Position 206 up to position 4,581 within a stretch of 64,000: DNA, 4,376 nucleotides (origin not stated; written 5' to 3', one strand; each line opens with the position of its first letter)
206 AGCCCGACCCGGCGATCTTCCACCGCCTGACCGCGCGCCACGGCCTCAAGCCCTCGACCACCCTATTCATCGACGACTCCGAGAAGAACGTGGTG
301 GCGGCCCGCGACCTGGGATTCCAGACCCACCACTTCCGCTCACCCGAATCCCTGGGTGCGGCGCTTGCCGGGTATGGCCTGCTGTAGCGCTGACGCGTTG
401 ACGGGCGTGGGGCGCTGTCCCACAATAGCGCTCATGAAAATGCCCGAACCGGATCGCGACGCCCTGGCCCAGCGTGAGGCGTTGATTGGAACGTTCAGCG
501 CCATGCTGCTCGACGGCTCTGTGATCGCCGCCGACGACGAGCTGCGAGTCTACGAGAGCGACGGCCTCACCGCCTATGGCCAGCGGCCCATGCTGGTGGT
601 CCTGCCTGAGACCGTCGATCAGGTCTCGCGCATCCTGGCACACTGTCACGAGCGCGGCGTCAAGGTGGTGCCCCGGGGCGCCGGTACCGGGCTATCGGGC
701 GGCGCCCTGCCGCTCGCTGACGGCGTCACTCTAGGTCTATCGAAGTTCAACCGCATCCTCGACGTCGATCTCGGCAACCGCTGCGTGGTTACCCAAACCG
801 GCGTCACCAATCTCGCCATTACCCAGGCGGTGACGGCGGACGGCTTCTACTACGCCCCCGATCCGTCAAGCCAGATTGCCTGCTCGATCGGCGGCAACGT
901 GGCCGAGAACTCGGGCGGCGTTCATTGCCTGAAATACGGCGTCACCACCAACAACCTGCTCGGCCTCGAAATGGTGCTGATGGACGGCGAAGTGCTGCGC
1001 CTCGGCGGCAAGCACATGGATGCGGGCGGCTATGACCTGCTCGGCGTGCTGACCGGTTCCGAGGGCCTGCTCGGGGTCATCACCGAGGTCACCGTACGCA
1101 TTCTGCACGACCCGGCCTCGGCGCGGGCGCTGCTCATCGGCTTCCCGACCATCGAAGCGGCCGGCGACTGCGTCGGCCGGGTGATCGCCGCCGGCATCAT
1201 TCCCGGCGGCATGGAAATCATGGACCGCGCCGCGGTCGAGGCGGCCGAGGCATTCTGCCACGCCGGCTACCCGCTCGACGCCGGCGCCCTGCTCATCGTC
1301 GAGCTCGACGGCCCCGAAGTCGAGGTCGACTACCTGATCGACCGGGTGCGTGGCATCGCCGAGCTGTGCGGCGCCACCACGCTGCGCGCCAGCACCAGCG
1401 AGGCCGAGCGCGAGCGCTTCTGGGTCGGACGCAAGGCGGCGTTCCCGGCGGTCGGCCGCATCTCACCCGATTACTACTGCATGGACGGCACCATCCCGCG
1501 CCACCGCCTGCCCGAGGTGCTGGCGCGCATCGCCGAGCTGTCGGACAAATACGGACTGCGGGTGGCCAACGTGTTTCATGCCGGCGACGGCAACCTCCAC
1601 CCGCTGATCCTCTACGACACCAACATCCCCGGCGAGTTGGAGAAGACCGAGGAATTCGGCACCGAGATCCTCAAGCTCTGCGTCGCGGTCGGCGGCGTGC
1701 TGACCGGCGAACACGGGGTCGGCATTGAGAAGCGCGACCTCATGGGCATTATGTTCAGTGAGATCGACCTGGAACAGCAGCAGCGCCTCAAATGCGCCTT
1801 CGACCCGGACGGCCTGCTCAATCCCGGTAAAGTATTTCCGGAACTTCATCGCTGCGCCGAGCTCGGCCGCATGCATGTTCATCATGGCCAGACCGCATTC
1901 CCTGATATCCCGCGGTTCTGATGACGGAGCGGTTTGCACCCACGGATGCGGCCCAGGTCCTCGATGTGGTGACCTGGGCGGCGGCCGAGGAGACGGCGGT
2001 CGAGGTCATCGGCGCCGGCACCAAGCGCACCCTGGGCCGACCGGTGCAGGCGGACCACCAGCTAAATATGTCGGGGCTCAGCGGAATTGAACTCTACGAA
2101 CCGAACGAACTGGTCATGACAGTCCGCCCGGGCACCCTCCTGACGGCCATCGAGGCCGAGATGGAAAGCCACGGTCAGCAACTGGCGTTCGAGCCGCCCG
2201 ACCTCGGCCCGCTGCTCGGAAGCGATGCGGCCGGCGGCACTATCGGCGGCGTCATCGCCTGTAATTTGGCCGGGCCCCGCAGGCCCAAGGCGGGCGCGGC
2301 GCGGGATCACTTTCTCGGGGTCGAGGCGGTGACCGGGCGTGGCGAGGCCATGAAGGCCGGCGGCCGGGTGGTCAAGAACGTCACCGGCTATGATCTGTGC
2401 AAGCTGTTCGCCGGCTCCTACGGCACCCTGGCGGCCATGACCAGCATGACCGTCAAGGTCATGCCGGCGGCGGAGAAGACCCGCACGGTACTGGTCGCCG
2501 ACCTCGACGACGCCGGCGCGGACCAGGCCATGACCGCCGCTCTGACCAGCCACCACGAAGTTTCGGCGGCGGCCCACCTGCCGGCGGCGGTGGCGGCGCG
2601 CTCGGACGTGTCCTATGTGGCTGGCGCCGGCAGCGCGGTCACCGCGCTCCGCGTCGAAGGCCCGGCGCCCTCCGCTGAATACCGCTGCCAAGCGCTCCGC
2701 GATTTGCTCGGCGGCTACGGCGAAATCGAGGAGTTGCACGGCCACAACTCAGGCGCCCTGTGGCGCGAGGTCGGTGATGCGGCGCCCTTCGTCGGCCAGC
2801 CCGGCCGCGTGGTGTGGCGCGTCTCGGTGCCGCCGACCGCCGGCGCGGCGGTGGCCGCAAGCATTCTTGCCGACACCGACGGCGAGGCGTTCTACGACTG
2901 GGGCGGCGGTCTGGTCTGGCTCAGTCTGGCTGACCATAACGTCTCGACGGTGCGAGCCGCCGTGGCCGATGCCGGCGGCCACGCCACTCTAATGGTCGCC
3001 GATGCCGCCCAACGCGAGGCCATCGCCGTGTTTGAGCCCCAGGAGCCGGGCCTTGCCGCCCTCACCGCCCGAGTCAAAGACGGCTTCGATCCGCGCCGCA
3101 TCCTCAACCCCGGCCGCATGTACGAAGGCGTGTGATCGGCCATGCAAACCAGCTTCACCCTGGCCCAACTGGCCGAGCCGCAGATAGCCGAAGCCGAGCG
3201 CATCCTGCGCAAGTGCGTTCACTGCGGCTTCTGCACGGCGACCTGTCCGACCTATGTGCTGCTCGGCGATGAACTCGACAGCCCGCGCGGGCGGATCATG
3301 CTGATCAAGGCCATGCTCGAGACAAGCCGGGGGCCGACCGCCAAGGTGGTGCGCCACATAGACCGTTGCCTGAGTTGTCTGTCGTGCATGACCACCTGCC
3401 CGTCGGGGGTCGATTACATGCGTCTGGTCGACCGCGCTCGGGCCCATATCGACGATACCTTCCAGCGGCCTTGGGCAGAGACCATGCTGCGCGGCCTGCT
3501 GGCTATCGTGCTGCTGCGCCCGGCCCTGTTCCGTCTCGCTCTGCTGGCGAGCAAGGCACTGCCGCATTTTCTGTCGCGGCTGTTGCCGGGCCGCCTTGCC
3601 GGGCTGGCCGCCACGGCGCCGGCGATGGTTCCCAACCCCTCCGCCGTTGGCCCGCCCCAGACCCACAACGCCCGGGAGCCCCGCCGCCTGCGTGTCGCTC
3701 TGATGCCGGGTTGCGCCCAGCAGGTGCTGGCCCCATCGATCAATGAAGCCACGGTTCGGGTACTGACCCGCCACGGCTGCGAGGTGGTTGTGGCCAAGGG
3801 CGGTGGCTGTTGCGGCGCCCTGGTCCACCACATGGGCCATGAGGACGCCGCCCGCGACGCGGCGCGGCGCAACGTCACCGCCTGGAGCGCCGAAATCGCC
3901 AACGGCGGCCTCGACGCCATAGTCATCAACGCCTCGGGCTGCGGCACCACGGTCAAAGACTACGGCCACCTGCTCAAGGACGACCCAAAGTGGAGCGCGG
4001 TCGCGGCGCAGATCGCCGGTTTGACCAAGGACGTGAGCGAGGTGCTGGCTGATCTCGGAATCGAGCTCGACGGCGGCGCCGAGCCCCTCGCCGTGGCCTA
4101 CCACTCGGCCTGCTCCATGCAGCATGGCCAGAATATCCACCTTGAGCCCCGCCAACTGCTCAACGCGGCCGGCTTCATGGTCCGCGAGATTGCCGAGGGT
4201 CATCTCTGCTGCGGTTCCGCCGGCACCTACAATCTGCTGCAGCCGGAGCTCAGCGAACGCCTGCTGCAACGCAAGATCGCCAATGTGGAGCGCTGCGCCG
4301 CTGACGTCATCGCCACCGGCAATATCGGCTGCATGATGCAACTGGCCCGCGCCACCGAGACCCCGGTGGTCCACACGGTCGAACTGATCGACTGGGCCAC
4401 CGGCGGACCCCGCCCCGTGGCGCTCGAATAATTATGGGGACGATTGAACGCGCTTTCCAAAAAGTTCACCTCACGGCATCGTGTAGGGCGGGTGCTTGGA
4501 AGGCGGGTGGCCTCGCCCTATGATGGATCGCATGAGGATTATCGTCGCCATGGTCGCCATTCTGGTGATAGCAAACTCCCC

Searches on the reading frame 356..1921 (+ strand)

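Call 48: search_protein_families(library=pfam, proteins=[window:356-1921:+], max_evalue=0.00001)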
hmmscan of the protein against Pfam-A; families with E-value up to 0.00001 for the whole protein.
window:356-1921:+ (521 aa): 2 families
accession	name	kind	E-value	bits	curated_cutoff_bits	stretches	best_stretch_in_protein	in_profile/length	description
PF02913.24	FAD-oxidase_C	-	3.1e-65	220.8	21.2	1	253-493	2-248/248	FAD linked oxidases, C-terminal domain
PF01565.28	FAD_binding_4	-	2.4e-37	128.2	26.4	1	79-217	2-139/139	FAD binding domain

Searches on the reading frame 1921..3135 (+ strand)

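Call 48: search_protein_families(library=pfam, proteins=[window:1921-3135:+], max_evalue=0.00001)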
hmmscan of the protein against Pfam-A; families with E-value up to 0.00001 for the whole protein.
window:1921-3135:+ (404 aa): 1 family
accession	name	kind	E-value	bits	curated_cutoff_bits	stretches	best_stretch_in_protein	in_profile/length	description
PF01565.28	FAD_binding_4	-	4.1e-18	65.8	26.4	1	6-146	6-138/139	FAD binding domain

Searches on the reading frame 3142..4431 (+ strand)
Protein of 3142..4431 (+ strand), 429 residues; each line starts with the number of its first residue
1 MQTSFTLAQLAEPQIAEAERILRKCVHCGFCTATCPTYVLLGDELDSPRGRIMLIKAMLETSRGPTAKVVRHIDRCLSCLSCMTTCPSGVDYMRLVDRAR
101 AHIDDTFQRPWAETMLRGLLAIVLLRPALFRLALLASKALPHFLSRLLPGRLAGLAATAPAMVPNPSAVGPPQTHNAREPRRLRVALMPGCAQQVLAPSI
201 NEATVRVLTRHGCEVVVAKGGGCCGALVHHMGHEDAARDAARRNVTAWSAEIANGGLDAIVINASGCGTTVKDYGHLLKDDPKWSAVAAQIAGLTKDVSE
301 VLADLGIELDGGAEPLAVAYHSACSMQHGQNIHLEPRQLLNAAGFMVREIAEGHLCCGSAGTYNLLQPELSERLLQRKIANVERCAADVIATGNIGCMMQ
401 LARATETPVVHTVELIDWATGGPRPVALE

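Call 48: search_protein_families(library=pfam, proteins=[window:3142-4431:+], max_evalue=0.00001)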
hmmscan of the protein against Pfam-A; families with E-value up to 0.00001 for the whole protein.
window:3142-4431:+ (429 aa): 8 families
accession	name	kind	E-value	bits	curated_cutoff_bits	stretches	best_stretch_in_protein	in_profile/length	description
PF02754.22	CCG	-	7.3e-28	96.9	20.6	2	185-271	1-84/85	Cysteine-rich domain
PF12838.12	Fer4_7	-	3.1e-11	44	27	1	24-90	1-52/52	4Fe-4S dicluster domain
PF13183.11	Fer4_8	-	3.4e-11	43.9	27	1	22-90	2-68/68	4Fe-4S dicluster domain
PF13237.11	Fer4_10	-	1.4e-09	38.1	25.5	0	69-100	2-35/53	4Fe-4S dicluster domain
PF13534.11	Fer4_17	-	1.7e-09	38.5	22.2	1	24-91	1-61/61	4Fe-4S dicluster domain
PF12837.12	Fer4_6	-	1.8e-07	31.2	25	0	24-40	8-24/24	4Fe-4S binding domain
PF00037.32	Fer4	-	2.6e-06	27.4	21.1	0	24-38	7-21/24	4Fe-4S binding domain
PF13484.11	Fer4_16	-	4.6e-06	27.8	30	0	24-88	1-65/66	4Fe-4S double cluster binding domain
